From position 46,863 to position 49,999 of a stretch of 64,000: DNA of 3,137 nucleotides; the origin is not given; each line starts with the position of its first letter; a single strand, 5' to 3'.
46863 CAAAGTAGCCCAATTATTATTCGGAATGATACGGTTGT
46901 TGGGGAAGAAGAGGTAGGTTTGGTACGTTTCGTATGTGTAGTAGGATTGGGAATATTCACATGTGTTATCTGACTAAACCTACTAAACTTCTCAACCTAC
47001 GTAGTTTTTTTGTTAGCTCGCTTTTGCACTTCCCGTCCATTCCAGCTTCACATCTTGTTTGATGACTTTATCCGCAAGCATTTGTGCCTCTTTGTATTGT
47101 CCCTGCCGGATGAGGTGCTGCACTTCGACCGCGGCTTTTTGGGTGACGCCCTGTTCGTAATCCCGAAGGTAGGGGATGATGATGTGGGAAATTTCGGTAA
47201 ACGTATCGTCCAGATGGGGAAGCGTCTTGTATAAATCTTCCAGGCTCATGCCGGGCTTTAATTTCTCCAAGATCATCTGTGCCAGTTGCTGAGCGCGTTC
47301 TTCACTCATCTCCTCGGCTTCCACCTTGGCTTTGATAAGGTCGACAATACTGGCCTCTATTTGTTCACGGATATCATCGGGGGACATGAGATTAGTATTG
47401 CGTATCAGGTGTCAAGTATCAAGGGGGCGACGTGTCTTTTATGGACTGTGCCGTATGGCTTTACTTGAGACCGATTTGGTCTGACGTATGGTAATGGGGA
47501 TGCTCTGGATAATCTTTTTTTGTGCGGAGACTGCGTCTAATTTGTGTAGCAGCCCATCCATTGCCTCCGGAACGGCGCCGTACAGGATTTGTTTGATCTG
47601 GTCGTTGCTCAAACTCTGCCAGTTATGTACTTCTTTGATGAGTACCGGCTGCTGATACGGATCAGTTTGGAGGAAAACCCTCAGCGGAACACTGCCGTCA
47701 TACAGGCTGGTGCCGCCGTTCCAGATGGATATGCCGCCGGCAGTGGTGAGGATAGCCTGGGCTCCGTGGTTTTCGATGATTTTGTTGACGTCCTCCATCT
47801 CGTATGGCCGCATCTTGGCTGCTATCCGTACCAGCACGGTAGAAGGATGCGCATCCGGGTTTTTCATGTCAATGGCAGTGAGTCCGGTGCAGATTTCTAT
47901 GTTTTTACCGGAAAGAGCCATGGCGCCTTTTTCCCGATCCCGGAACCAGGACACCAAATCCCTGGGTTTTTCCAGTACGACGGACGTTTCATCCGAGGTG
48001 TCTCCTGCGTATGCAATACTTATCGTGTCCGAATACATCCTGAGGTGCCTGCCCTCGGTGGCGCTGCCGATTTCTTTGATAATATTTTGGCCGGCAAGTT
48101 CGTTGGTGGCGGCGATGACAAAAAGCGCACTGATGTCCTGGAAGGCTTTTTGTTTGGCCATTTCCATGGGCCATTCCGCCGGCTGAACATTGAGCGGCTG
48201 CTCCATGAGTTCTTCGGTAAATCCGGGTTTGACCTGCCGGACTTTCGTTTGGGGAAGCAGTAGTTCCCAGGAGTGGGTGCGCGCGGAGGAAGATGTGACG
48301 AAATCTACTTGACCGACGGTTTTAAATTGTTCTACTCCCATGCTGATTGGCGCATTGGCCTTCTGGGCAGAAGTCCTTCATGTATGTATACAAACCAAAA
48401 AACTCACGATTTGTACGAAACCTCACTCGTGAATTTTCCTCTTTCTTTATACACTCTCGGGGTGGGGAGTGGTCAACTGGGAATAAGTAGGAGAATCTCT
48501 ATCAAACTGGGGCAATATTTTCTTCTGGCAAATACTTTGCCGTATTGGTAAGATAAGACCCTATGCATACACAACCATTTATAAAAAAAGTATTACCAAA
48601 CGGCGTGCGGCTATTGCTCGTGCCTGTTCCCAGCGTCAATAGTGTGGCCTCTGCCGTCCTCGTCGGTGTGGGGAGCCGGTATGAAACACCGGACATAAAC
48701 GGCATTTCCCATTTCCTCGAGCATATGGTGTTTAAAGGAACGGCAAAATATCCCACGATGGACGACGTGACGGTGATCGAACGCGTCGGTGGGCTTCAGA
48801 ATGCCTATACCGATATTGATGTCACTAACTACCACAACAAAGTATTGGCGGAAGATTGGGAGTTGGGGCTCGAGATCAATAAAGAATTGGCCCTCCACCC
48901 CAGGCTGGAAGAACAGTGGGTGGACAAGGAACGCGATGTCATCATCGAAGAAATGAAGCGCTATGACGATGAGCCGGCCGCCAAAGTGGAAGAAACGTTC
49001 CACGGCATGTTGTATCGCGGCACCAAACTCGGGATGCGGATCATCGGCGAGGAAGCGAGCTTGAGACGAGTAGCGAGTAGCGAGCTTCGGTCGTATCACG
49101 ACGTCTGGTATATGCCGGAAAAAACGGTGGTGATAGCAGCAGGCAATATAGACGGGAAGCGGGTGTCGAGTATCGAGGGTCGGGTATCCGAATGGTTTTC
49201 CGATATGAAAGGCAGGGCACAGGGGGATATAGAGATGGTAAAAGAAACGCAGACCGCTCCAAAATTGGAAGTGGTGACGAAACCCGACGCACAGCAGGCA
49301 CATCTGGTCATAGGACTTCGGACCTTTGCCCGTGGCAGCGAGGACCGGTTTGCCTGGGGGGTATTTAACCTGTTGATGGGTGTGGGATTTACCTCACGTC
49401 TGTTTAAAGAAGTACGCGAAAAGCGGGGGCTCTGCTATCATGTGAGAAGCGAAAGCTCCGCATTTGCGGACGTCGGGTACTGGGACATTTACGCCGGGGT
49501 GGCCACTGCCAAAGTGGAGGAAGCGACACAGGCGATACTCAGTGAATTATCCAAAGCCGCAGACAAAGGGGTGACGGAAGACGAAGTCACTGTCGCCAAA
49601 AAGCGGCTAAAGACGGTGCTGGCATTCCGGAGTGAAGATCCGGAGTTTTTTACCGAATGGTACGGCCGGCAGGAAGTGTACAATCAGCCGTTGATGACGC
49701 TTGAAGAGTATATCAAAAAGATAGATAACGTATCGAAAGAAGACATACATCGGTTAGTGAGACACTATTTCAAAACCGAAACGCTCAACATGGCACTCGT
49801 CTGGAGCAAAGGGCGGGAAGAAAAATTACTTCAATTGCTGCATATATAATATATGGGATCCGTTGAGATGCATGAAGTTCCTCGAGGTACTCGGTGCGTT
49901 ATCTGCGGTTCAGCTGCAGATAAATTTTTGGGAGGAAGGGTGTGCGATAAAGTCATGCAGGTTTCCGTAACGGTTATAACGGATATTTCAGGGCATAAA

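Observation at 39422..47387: Giant 2098-aa protein co-oriented with small acidic helical proteins: candidate host-interaction machinery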

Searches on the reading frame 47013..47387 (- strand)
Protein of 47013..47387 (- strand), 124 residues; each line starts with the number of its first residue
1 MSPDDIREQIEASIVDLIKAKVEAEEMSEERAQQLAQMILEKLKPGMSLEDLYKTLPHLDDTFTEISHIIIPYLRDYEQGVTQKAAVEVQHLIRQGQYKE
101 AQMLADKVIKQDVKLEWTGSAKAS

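Call 5: search_protein_families(library=pfam, proteins=[window:47013-47387:-], max_evalue=0.1)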
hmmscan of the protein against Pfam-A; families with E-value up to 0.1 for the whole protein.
window:47013-47387:- (124 aa): 7 families
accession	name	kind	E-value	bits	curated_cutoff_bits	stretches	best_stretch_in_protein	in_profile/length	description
PF21356.2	Vps27_GAT-like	-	0.003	18.2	27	1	10-70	7-68/71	Vacuolar protein sorting-associated protein 27, GAT-like domain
PF13108.11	DUF3969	-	0.004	17.6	25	1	35-82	49-97/106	Protein of unknown function (DUF3969)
PF13616.12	Rotamase_3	-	0.025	15.5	22.5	0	12-55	18-59/116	PPIC-type PPIASE domain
PF04255.20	DUF433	-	0.028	14.7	23.6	0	37-60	22-45/56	Protein of unknown function (DUF433)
PF25504.1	HEAT_5MP1_2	-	0.03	14.4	26.5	1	49-117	100-171/241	5MP1/2 HEAT domain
PF21993.1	TetR_C_13_2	-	0.053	14.2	27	0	12-40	50-78/103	Transcriptional regulator LmrA/YxaF-like, C-terminal domain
PF02885.22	Glycos_trans_3N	-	0.073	13.3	26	0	16-41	2-27/63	Glycosyl transferase family, helical bundle domain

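Call 6: search_protein_families(library=ncbifam, proteins=[window:47013-47387:-], max_evalue=0.1)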
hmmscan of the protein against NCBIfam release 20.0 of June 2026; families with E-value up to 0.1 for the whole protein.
window:47013-47387:- (124 aa): 1 family
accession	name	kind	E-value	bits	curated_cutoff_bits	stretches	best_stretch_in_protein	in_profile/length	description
NF042912.1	Amuc_1098_fam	equivalog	0.03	12.4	750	1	36-116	41-123/805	Amuc_1098 family type IV pilus outer membrane protein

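Call 57: search_protein_families(library=phrogs, proteins=[window:47013-47387:-], max_evalue=0.01)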
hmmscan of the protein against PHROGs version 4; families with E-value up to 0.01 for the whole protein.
window:47013-47387:- (124 aa): 0 families

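Call 58: search_protein_families(library=padloc, proteins=[window:47013-47387:-], max_evalue=0.01)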
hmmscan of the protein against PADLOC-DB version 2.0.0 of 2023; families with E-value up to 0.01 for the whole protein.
window:47013-47387:- (124 aa): 1 family
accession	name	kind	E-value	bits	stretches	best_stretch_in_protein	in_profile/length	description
PDLC00445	JetA1|JetA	-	0.0002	18.6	1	6-100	223-312/480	DUF5716 domain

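Call 92: find_homologous_proteins(query=window:47013-47387:-, max_evalue=0.001)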
Query window:47013-47387:- (124 aa): 119 proteins with E <= 0.001 among 121 candidates.
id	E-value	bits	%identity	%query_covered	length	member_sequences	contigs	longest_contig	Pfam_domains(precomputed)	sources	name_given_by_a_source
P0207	2.5e-71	255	100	100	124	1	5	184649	-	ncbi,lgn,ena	-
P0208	1.7e-65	236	90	100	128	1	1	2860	-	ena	-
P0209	1.9e-63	230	87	100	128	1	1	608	-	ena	-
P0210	3.4e-63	229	88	100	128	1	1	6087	-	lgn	-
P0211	4.6e-62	225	88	99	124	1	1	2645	-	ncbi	-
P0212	2.3e-61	223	85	100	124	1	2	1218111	-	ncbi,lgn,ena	-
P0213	4.6e-61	222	85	100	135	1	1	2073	-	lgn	-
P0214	5.6e-61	222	86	100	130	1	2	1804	-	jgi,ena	jgi:hypothetical protein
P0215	4.6e-60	219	83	98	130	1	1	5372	-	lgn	-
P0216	8.1e-60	218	83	100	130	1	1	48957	-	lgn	-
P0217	1.2e-59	217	85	99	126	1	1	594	-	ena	-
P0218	4.4e-59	215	84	99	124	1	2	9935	-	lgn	-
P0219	1.3e-58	214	84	100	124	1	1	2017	-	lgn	-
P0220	4.5e-58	212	82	99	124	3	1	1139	-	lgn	-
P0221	7.1e-57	208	82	99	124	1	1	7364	-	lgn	-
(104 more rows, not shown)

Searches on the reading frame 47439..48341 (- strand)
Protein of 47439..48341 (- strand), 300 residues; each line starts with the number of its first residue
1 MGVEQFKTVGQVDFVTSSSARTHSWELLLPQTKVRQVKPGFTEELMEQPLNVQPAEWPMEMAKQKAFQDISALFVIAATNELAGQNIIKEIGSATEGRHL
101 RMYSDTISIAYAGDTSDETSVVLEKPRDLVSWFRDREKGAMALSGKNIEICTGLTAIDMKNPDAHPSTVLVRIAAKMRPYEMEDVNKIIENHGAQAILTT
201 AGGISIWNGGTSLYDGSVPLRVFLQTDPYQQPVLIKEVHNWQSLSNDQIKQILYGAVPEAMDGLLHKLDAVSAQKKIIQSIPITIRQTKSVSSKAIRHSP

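Call 5: search_protein_families(library=pfam, proteins=[window:47439-48341:-], max_evalue=0.1)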
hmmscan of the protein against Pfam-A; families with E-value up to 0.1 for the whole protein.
window:47439-48341:- (300 aa): 1 family
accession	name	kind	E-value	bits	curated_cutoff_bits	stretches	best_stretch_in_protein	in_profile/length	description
PF02545.19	Maf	-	0.0014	18.8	27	1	31-208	17-155/187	Maf-like protein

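Call 6: search_protein_families(library=ncbifam, proteins=[window:47439-48341:-], max_evalue=0.1)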
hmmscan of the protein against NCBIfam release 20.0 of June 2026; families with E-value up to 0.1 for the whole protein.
window:47439-48341:- (300 aa): 0 families

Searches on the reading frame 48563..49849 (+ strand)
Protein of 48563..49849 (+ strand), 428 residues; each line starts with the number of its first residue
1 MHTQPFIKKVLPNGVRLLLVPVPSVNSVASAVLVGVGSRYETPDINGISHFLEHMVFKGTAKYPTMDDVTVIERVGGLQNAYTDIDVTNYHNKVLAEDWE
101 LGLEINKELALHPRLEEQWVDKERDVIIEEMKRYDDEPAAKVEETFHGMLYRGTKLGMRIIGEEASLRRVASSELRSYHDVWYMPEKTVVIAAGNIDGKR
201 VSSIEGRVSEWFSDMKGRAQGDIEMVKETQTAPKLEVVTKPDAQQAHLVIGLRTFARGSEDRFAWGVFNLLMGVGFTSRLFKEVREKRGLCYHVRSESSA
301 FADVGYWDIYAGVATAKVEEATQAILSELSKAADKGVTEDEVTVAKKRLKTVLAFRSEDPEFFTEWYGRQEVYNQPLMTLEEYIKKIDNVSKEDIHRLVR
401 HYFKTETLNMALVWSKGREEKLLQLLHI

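Call 5: search_protein_families(library=pfam, proteins=[window:48563-49849:+], max_evalue=0.1)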
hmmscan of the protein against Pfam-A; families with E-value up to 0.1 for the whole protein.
window:48563-49849:+ (428 aa): 3 families
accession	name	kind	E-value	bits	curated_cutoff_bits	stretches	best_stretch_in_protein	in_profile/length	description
PF05193.26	Peptidase_M16_C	-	4.3e-35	121.7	23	1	173-349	5-181/181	Peptidase M16 inactive domain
PF00675.25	Peptidase_M16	-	3.6e-34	118.2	22.3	1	23-162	8-147/149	Insulinase (Peptidase family M16)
PF11646.13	DUF3258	-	0.059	13.9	25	0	84-136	2-54/116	Protein of unknown function DUF3258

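Call 6: search_protein_families(library=ncbifam, proteins=[window:48563-49849:+], max_evalue=0.1)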
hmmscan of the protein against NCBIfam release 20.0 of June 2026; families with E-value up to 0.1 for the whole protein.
window:48563-49849:+ (428 aa): 4 families
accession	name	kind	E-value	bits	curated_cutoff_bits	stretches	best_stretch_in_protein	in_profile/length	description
NF047422.1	YfmF_fam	equivalog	1.3e-32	113.2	285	1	115-400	119-399/412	EF-P 5-aminopentanol modification-associated protein YfmF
NF047421.1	YfmH_fam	equivalog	1.7e-24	86.8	250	1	45-414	59-422/425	EF-P 5-aminopentanol modification-associated protein YfmH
TIGR02110.1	PQQ_syn_pqqF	equivalog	1e-15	57.6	320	1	10-185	4-183/697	pyrroloquinoline quinone biosynthesis protein PqqF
NF011681.0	PRK15101.1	equivalog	1.9e-13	49.3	765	1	11-133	49-172/961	pitrilysin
